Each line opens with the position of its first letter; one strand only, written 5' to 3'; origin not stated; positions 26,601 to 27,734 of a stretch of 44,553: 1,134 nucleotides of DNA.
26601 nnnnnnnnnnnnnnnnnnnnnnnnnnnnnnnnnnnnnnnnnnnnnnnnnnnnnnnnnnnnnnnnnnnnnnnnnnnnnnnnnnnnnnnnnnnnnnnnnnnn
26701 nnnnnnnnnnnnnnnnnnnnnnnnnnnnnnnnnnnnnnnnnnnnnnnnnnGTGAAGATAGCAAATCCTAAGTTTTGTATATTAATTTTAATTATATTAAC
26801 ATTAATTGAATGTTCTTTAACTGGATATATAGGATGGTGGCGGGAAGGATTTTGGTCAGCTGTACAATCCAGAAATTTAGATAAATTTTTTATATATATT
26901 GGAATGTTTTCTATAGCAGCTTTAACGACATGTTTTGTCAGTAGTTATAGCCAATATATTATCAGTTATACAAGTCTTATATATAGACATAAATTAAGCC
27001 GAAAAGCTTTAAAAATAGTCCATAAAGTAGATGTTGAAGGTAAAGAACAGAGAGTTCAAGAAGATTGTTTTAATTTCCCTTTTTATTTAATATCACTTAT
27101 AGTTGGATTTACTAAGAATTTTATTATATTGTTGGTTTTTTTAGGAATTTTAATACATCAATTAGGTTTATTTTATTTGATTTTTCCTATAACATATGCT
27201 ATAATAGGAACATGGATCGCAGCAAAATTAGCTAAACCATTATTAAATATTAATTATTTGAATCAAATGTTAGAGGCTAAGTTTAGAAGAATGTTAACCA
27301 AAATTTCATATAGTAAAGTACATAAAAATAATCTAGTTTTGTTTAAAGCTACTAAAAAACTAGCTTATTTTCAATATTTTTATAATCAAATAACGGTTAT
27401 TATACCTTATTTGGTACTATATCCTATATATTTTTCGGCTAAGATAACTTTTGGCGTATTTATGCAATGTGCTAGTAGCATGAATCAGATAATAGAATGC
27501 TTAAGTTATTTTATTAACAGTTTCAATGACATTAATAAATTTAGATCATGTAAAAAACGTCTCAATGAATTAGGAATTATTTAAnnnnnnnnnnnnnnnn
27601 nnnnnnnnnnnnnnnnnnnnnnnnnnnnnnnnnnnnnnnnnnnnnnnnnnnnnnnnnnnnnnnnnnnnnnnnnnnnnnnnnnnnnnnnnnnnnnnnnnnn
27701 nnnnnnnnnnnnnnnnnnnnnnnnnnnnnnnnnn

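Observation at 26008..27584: Operon of tiny membrane/secreted peptides ending in a truncated SbmA/BacA-like transporter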

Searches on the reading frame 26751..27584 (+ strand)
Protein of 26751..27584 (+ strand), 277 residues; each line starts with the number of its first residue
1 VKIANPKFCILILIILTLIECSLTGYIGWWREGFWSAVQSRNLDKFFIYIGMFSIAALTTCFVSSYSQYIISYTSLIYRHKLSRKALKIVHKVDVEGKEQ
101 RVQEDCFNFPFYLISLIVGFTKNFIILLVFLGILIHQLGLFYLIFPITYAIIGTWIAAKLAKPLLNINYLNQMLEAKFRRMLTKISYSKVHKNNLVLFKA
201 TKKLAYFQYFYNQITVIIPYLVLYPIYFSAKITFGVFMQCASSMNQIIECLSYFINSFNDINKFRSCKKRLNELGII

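Call 4: search_protein_families(library=pfam, proteins=[window:26751-27584:+], max_evalue=1)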
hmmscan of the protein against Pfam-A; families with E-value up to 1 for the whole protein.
window:26751-27584:+ (277 aa): 2 families
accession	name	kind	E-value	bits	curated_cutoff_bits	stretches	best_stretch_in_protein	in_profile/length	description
PF05992.17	SbmA_BacA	-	1.4e-20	74.4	24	1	13-273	15-309/315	SbmA/BacA-like family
PF06472.20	ABC_membrane_2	-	6.6e-14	52.4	24.4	1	8-185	15-203/269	ABC transporter transmembrane region 2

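Call 6: search_dna_similar(query=window:26751-27584:+, collection=phages, mode=protein, max_rows=40)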
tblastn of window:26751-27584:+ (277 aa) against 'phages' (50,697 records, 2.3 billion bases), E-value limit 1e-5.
Records with a match: 2; places in all: 2; records where one place covers at least 80% of the query: 0.
Best place of each record, by identity: <60% 2.
By first word of the organism name: Acinetobacter 2.
By host as written in the record: - 2.
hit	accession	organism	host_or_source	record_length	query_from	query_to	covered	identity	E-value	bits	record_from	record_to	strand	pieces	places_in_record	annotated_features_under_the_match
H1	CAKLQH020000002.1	Acinetobacter phage MD-2021a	not known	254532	95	271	64%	26.5%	4e-6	54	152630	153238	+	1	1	sbmA: putative microcin B17 uptake protein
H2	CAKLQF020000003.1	Acinetobacter phage MD-2021a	not known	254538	95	271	64%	26.5%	4e-6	54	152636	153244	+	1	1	sbmA: putative microcin B17 uptake protein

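Call 7: search_protein_families(library=phrogs, proteins=[window:26751-27584:+], max_evalue=0.01)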
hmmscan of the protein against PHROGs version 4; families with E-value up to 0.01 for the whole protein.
window:26751-27584:+ (277 aa): 1 family
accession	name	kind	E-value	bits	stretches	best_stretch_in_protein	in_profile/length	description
phrog_11436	-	unknown function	0.0023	18.5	0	126-185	90-159/314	-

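Call 8: search_protein_families(library=ncbifam, proteins=[window:26751-27584:+], max_evalue=0.1)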
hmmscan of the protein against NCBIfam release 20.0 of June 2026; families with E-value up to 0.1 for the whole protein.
window:26751-27584:+ (277 aa): 3 families
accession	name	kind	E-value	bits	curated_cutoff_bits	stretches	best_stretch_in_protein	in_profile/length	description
NF009036.0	PRK12369.1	equivalog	1.8e-21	76.9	385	1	11-274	20-318/326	putative transporter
NF008306.0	PRK11098.1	equivalog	9.8e-16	58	492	1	14-272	99-391/413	peptide antibiotic transporter SbmA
NF045998.1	cleave_ABC_plasm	equivalog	0.047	11.9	500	0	166-272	337-446/673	Mbov_0121 family peptidase domain-containing ABC transporter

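Call 9: find_homologous_proteins(query=window:26751-27584:+)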
Query window:26751-27584:+ (277 aa): 74 proteins with E <= 0.001 among 1053 candidates.
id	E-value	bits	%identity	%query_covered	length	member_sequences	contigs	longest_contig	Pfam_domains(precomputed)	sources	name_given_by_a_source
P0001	7.7e-177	605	100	100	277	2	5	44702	PF06472.21,PF05992.18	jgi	jgi:putative ATP-binding cassette transporter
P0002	1.0e-112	395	66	100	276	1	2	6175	PF06472.21,PF05992.18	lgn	-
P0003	1.1e-111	391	65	100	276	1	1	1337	PF06472.21,PF05992.18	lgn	-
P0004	1.0e-109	385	61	100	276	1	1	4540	PF06472.21,PF05992.18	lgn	-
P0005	2.8e-106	373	60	100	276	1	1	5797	PF06472.21,PF05992.18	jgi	jgi:putative ATP-binding cassette transporter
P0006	7.3e-104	365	62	95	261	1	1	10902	PF06472.21,PF05992.18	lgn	-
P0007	2.8e-101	357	59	100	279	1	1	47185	PF06472.21,PF05992.18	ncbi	-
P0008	9.4e-99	349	56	100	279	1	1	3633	PF06472.21,PF05992.18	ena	-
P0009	2.9e-98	347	56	100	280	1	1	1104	PF06472.21,PF05992.18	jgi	jgi:putative ATP-binding cassette transporter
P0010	9.5e-98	345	58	100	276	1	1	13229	PF06472.21,PF05992.18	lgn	-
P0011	2.8e-96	341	56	100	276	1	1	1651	PF06472.21,PF05992.18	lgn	-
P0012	1.2e-92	329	56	100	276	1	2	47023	PF06472.21,PF05992.18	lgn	-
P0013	1.5e-90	322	56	100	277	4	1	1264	PF06472.21,PF05992.18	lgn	-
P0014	2.6e-89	318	55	100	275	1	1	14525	PF06472.21,PF05992.18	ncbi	-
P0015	3.3e-89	317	56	98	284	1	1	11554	PF06472.21,PF05992.18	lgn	-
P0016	3.0e-88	314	54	100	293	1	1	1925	PF06472.21,PF05992.18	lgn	-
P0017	5.4e-88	313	55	100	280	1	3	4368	PF06472.21,PF05992.18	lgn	-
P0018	7.3e-88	313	52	100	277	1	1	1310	PF06472.21,PF05992.18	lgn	-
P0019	2.1e-87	312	55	100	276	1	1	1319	PF06472.21,PF05992.18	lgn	-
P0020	2.5e-87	311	52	100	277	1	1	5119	PF06472.21,PF05992.18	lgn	-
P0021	7.1e-87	310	53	100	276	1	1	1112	PF06472.21,PF05992.18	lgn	-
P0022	2.3e-86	308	52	99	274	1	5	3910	PF06472.21,PF05992.18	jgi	jgi:ABC-type uncharacterized transport system fused permease/ATPase subunit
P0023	5.9e-86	307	52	100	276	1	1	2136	PF06472.21,PF05992.18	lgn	-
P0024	9.4e-86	306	53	98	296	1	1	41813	PF06472.21,PF05992.18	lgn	-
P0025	1.6e-85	305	54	100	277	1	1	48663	PF06472.21,PF05992.18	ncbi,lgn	-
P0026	2.5e-85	305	55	100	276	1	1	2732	PF06472.21,PF05992.18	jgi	-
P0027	2.9e-85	304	56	100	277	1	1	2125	PF06472.21,PF05992.18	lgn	-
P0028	9.7e-85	303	54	98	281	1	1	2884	PF06472.21,PF05992.18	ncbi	-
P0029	4.2e-84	301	53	100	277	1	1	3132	PF06472.21,PF05992.18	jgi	jgi:putative ATP-binding cassette transporter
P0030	2.2e-83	298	52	100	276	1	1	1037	PF06472.21,PF05992.18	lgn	-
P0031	3.0e-83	298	52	100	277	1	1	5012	PF06472.21,PF05992.18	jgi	jgi:putative ATP-binding cassette transporter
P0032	1.5e-82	296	51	100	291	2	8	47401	PF06472.21,PF05992.18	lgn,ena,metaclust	metaclust:\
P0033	1.6e-82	296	52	98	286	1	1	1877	PF06472.21,PF05992.18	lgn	-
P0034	2.0e-82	295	51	100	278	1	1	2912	PF06472.21,PF05992.18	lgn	-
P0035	9.8e-82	293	50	98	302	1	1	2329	PF06472.21,PF05992.18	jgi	jgi:putative ATP-binding cassette transporter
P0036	1.0e-81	293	51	94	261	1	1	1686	PF06472.21,PF05992.18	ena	-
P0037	1.2e-81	293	51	100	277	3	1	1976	PF06472.21,PF05992.18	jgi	jgi:putative ATP-binding cassette transporter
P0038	1.7e-81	292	51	100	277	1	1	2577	PF06472.21,PF05992.18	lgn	-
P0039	4.5e-80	287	52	93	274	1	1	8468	PF06472.21,PF05992.18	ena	-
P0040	6.0e-79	284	53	100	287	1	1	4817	PF06472.21,PF05992.18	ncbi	-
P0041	6.1e-79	284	50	99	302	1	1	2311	PF06472.21,PF05992.18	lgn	-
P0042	1.4e-78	283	51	98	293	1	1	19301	PF06472.21,PF05992.18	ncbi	-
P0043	3.3e-78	281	47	98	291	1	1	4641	PF06472.21,PF05992.18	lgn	-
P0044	7.3e-78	280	48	97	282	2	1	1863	PF06472.21,PF05992.18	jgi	-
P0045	8.8e-78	280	48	93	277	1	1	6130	PF06472.21,PF05992.18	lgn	-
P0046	2.8e-77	278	50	93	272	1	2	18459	PF06472.21,PF05992.18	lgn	-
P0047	3.4e-77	278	52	98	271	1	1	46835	PF06472.21,PF05992.18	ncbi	-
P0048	2.3e-76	275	51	95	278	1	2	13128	PF06472.21,PF05992.18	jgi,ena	jgi:putative ATP-binding cassette transporter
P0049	3.6e-76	275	50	93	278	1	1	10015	PF06472.21,PF05992.18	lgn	-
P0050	4.2e-76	274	50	93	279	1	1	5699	PF06472.21,PF05992.18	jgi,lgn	jgi:ABC-type long-subunit fatty acid transport system fused permease/ATPase subunit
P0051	5.9e-76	274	51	100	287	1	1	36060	PF06472.21,PF05992.18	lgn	-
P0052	1.0e-75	273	51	100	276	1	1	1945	PF06472.21,PF05992.18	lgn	-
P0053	2.9e-75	272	51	98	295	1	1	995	PF06472.21,PF05992.18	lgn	-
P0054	4.1e-75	271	49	96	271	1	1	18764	PF06472.21,PF05992.18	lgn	-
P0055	5.5e-75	271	49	99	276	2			PF06472.21,PF05992.18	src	-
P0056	7.8e-75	270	49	100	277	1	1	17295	PF06472.21,PF05992.18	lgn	-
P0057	3.0e-74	268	47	100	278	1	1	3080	PF06472.21,PF05992.18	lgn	-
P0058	8.7e-73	264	49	100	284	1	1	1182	PF06472.21,PF05992.18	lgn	-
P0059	1.5e-68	250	44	93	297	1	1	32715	PF06472.21,PF05992.18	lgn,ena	-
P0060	1.6e-68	250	48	90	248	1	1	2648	PF06472.21,PF05992.18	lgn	-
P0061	2.2e-67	246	47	96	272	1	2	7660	PF06472.21,PF05992.18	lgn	-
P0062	6.6e-61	225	44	100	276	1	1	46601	PF06472.21,PF05992.18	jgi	jgi:vitamin B12/bleomycin/antimicrobial peptide transport system ATP-binding/permease protein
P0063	5.6e-57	212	41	99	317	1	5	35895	PF06472.21,PF05992.18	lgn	-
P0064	1.1e-56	211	41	96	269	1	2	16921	PF06472.21,PF05992.18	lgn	-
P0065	1.3e-56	211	39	100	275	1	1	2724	PF06472.21,PF05992.18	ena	-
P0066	4.8e-56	209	41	91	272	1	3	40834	PF06472.21,PF05992.18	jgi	jgi:putative ATP-binding cassette transporter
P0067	3.5e-55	206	42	95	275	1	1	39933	PF06472.21,PF05992.18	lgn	-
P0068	8.2e-8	51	30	64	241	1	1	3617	PF06472.21,PF05992.18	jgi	jgi:peptide/bleomycin uptake transporter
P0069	5.4e-7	48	26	88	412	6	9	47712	PF06472.21,PF05992.18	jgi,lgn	jgi:peptide/bleomycin uptake transporter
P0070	1.2e-5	43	27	88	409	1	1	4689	PF06472.21,PF05992.18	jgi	jgi:peptide/bleomycin uptake transporter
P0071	1.2e-5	43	25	88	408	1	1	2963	PF06472.21,PF05992.18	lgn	-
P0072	1.3e-5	43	26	88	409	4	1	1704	PF06472.21,PF05992.18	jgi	jgi:peptide/bleomycin uptake transporter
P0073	1.6e-5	43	25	88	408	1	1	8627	PF06472.21,PF05992.18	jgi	-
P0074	2.9e-5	42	29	65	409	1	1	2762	PF06472.21,PF05992.18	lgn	-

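Call 10: find_encoding_contigs(protein=P0001, flank=4000, max_places=5)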
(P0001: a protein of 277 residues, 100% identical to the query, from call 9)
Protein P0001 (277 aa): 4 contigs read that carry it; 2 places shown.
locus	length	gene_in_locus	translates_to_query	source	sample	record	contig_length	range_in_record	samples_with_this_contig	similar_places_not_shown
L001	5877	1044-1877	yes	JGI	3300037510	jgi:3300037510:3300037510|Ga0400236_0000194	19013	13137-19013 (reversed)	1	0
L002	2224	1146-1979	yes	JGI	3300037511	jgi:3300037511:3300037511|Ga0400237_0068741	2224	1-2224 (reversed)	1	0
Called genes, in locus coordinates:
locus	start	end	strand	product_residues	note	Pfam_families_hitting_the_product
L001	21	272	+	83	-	PF02945:Endonuclease_7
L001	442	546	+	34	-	-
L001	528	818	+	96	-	-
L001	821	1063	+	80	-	-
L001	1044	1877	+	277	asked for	PF05992:SbmA_BacA, PF06472:ABC_membrane_2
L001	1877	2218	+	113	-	-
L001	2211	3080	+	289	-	-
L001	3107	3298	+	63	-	-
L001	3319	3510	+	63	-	-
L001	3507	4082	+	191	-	PF18909:dGTP_diPhyd_N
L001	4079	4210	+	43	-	-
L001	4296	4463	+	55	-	PF21840:DUF6899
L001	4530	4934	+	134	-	PF09152:DUF1937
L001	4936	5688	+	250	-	PF00089:Trypsin (weak), PF13365:Trypsin_2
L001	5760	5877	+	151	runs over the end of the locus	PF01832:Glucosaminidase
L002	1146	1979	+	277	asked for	PF05992:SbmA_BacA, PF06472:ABC_membrane_2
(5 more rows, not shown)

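Call 11: find_encoding_contigs(protein=P0007, flank=4000, max_places=3)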
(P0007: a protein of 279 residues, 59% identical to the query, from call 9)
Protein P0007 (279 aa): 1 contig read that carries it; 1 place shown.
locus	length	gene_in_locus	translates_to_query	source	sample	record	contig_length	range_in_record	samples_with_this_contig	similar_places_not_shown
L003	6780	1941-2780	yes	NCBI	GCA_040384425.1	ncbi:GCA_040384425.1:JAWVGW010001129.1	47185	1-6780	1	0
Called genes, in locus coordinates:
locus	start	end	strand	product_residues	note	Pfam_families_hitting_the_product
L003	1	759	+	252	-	?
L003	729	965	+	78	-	-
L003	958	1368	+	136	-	PF02945:Endonuclease_7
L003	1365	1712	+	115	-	PF09643:YopX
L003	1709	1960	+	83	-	-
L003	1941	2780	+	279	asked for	PF05992:SbmA_BacA, PF06472:ABC_membrane_2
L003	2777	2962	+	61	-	-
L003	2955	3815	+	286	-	-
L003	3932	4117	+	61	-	PF21840:DUF6899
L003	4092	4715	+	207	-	PF18909:dGTP_diPhyd_N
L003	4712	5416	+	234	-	-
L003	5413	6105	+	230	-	PF00089:Trypsin, PF13365:Trypsin_2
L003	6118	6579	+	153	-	PF01832:Glucosaminidase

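Call 15: find_related_loci(query=A1, collection=viral_contigs, flank=4000)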
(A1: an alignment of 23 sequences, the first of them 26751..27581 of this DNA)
Query A1 (277 aa) in viral_contigs; peptide patterns used: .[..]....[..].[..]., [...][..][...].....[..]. (x = any residue, [..] = any of these).
495 stretches matched a pattern; 453 encode a relative of the query (tblastn E <= 1e-3); the best 80 are kept; 80 distinct loci.
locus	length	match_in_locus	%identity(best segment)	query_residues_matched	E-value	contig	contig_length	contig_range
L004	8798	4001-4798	55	10-277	8e-96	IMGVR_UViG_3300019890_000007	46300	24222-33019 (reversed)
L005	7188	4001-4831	42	1-277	5e-72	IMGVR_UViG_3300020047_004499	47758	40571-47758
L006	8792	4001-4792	42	13-277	5e-57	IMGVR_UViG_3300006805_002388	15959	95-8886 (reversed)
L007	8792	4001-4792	42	13-277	2e-56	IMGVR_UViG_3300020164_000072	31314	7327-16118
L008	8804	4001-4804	33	10-277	2e-50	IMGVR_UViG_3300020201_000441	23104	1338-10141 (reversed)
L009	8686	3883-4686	33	10-277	1e-49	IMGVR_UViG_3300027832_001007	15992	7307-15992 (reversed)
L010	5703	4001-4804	33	10-277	1e-49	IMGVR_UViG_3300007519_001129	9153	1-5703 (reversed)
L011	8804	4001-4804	33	10-277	1e-49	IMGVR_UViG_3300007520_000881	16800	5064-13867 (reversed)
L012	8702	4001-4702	35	10-277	4e-43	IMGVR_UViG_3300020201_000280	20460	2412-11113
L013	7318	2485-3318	30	30-273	3e-28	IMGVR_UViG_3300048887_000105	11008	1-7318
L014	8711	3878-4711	29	30-273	1e-26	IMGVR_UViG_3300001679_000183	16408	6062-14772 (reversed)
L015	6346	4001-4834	28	30-273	1e-24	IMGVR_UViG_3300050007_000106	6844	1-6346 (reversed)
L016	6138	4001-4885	27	13-273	2e-24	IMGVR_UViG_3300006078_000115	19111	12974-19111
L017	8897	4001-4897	27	9-273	1e-24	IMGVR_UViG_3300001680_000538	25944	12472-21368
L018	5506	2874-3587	29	57-273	2e-24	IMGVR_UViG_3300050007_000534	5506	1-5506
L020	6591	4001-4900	27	8-273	8e-24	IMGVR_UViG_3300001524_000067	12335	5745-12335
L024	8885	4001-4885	28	13-273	2e-23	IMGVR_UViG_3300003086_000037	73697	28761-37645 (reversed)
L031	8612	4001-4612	31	95-273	3e-19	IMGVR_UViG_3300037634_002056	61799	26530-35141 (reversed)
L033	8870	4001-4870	27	30-273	4e-19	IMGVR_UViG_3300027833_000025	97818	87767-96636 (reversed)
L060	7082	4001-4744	28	53-273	2e-17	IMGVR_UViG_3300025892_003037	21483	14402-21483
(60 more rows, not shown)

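Call 16: find_encoding_contigs(protein=P0002, flank=4000, max_places=2)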
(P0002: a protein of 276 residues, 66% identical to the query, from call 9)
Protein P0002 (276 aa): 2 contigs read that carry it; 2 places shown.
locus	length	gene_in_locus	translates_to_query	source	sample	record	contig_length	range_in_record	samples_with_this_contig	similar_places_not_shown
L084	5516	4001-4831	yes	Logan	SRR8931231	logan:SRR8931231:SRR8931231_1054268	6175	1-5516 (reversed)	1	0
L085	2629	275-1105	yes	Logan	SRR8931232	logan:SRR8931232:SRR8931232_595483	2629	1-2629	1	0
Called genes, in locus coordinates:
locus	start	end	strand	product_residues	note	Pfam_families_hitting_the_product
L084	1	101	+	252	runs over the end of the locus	?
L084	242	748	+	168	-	-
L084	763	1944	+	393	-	PF07724:AAA_2, PF00004:AAA, PF10431:ClpB_D2-small (weak)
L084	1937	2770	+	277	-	PF02739:5_3_exonuc_N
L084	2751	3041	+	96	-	-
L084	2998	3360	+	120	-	PF02945:Endonuclease_7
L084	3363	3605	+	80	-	-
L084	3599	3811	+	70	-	-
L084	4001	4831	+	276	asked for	PF06472:ABC_membrane_2, PF05992:SbmA_BacA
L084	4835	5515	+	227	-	?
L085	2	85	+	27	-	?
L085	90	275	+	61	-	-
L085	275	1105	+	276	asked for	PF06472:ABC_membrane_2, PF05992:SbmA_BacA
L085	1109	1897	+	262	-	-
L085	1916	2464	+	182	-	PF00574:CLP_protease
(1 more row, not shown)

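Call 17: find_encoding_contigs(protein=P0005, flank=4000, max_places=2)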
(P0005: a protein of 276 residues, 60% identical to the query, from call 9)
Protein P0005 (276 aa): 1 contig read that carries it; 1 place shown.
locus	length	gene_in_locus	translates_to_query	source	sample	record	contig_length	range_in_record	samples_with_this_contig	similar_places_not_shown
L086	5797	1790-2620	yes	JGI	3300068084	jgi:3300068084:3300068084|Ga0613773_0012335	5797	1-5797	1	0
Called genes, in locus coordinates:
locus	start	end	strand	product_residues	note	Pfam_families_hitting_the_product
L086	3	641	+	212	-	?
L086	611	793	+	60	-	-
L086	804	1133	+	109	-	PF02945:Endonuclease_7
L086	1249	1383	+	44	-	-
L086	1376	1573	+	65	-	-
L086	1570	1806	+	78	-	-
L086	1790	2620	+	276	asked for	PF05992:SbmA_BacA, PF06472:ABC_membrane_2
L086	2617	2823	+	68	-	-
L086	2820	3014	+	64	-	-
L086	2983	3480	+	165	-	-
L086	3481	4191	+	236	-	PF00149:Metallophos (weak), PF12850:Metallophos_2 (faint)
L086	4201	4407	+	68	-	-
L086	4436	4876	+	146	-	PF18909:dGTP_diPhyd_N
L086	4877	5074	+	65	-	-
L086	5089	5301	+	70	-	-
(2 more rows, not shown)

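Call 18: find_encoding_contigs(protein=P0010, flank=4000, max_places=2)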
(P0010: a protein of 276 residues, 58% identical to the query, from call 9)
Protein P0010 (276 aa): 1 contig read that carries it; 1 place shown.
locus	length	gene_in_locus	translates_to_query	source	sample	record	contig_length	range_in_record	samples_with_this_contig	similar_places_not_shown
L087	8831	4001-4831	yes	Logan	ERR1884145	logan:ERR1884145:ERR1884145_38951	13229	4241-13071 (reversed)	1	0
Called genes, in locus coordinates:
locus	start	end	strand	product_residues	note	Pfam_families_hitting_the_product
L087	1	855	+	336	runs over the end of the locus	?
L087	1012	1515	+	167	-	-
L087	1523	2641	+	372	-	PF07724:AAA_2, PF00004:AAA, PF07728:AAA_5, PF10431:ClpB_D2-small (weak)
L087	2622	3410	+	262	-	PF02739:5_3_exonuc_N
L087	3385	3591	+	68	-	-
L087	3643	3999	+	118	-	PF24608:PDDEXK_15 (weak)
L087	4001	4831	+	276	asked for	PF06472:ABC_membrane_2, PF05992:SbmA_BacA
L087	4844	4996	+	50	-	-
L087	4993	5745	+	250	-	PF13482:RNase_H_2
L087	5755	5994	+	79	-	-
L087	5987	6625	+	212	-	-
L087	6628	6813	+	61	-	-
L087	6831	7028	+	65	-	-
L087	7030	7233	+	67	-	-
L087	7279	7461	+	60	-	-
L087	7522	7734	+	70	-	-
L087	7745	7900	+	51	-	-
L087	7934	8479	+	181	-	PF18909:dGTP_diPhyd_N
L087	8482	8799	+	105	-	-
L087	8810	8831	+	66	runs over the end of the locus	-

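Call 19: find_encoding_contigs(protein=P0012, flank=4000, max_places=2)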
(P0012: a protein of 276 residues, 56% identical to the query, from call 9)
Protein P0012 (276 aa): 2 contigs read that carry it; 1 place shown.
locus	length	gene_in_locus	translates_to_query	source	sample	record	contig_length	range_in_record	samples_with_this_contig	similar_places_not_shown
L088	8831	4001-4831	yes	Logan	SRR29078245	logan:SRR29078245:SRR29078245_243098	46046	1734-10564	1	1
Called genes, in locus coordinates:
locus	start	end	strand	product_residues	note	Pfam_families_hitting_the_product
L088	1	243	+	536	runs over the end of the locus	PF01751:Toprim (weak), PF13155:Toprim_2, PF13662:Toprim_4, PF13481:AAA_25, PF03796:DnaB_C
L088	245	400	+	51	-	-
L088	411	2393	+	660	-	PF00476:DNA_pol_A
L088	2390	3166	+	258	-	PF02739:5_3_exonuc_N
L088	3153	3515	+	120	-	PF09643:YopX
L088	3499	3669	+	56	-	-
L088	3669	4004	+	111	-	PF02945:Endonuclease_7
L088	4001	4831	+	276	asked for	PF05992:SbmA_BacA, PF06472:ABC_membrane_2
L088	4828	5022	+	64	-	-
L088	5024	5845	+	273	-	-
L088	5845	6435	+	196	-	-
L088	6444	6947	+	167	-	PF18909:dGTP_diPhyd_N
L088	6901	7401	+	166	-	PF09152:DUF1937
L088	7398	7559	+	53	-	-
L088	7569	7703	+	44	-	-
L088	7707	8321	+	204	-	-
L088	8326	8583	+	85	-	-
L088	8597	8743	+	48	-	-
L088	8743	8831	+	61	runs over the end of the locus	-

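Call 20: find_related_loci(query=A1, collection=genome_contigs, flank=4000)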
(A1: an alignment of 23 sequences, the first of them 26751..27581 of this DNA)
Query A1 (277 aa) in genome_contigs; peptide patterns used: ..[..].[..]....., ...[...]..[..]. (x = any residue, [..] = any of these).
99 stretches matched a pattern; 1 encode a relative of the query (tblastn E <= 1e-3); 1 distinct loci.
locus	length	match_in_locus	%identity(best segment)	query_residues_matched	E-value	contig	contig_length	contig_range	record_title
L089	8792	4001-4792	42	13-277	4e-58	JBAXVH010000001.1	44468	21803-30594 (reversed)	MAG: Bacteroidota bacterium isolate ELA682 MAG682_1, whole genome shotgun sequence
